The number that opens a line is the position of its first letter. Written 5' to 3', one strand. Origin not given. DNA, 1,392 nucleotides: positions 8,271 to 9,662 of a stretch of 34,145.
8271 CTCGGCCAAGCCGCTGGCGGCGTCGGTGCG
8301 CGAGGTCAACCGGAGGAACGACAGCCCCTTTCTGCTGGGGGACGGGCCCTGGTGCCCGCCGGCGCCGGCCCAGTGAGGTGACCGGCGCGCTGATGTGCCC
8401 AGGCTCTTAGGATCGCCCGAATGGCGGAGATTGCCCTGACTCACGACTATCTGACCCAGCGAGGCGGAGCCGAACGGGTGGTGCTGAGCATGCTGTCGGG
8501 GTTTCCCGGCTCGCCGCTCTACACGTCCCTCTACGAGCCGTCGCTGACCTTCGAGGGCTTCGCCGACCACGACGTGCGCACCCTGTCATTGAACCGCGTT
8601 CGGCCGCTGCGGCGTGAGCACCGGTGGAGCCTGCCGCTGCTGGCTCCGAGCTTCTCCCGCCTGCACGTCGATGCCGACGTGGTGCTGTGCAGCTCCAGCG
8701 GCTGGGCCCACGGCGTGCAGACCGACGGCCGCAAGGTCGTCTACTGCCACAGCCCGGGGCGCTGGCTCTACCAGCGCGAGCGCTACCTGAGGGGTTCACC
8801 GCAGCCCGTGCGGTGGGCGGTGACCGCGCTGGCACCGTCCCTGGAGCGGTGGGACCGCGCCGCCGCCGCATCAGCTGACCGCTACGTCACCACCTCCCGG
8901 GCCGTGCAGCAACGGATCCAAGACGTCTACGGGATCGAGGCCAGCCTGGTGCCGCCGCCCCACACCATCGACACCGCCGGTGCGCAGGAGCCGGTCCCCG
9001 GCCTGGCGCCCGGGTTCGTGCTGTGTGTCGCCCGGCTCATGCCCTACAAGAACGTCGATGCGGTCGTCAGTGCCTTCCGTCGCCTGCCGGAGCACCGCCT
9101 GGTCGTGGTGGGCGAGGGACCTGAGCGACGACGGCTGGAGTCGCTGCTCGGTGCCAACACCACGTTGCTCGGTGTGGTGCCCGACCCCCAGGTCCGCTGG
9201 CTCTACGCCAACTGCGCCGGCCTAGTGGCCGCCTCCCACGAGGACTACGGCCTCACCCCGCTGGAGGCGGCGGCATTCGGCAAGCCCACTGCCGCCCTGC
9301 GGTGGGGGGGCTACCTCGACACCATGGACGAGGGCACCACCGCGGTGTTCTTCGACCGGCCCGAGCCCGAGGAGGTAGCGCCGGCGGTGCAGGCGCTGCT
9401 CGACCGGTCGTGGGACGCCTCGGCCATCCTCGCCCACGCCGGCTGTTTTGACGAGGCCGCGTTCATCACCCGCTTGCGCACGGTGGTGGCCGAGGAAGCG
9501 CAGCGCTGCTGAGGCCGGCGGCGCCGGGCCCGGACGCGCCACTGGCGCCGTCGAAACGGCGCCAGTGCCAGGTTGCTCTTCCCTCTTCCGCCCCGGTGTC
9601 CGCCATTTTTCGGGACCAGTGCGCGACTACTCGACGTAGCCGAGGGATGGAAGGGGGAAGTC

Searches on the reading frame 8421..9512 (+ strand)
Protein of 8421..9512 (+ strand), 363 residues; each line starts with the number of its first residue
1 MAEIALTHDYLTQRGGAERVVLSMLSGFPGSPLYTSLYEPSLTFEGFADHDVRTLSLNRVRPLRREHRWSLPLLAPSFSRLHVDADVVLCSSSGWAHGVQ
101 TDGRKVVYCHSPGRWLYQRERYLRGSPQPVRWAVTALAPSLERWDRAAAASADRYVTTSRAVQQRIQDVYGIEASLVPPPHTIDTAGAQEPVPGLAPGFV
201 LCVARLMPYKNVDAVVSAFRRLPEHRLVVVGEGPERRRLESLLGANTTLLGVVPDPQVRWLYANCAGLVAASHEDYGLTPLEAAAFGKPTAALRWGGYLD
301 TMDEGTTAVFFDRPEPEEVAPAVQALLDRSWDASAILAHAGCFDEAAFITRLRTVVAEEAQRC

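Call 8: search_protein_families(library=pfam, proteins=[window:8421-9512:+], max_evalue=0.001)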
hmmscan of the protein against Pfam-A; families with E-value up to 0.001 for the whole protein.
window:8421-9512:+ (363 aa): 4 families
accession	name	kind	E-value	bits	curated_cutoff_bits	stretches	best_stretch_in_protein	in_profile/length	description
PF00534.26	Glycos_transf_1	-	3.4e-20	72.7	26.4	1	198-329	16-158/172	Glycosyl transferases group 1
PF13692.12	Glyco_trans_1_4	-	2.5e-18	67.2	27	1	200-328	4-141/142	Glycosyl transferases group 1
PF13439.12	Glyco_transf_4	-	1.8e-08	35.1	28.5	1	15-176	2-161/170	Glycosyltransferase Family 4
PF13524.12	Glyco_trans_1_2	-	2.6e-05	24.6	25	1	216-340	6-125/144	Glycosyl transferase-like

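Call 68: search_protein_families(library=ncbifam, proteins=[window:8421-9512:+], max_evalue=0.001)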
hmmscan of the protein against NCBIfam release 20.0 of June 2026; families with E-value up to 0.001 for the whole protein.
window:8421-9512:+ (363 aa): 11 families
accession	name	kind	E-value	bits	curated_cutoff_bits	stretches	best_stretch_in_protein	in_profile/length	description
TIGR04047.1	MSMEG_0565_glyc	hypoth_equivalog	3.2e-10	39.6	259.85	1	139-332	126-344/373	MSMEG_0565 family glycosyltransferase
NF041876.1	EPS_EpsE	equivalog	3.2e-09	36.5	400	1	196-335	213-367/389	exopolysaccharide biosynthesis GT4 family glycosyltransferase EpsE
TIGR04063.1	stp3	hypoth_equivalog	7.6e-09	34.9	442.05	1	211-343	227-374/397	TIGR04063 family PEP-CTERM/XrtA system glycosyltransferase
TIGR03999.1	thiol_BshA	equivalog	3.4e-08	32.8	273.7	1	201-335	203-344/375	N-acetyl-alpha-D-glucosaminyl L-malate synthase BshA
TIGR03088.1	stp2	hypoth_equivalog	8.4e-07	28.4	409.05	1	166-330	162-339/374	TIGR03088 family PEP-CTERM/XrtA system glycosyltransferase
TIGR02095.1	glgA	subfamily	2.2e-06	26.6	328.45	1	200-327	297-439/477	glycogen/starch synthase, ADP-glucose type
TIGR03449.1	mycothiol_MshA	equivalog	2.6e-06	26.6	462.5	1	200-334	223-374/406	D-inositol-3-phosphate glycosyltransferase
NF053787.1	GlcN_PG_synth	equivalog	6.4e-06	25.2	480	1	202-334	202-331/361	N-acetylglucosaminyl phosphatidylglycerol synthase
NF049988.1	MGlcDAGSynMgs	equivalog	5.4e-05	22.7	400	1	201-315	217-341/398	alpha-monoglucosyldiacylglycerol synthase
NF001901.0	PRK00654.1-5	equivalog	0.0002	19.9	649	1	202-326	321-453/502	glycogen synthase GlgA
TIGR04157.1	glyco_rSAM_CFB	subfamily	0.00023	20.3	400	1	200-292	230-329/406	TIGR04157 family glycosyltransferase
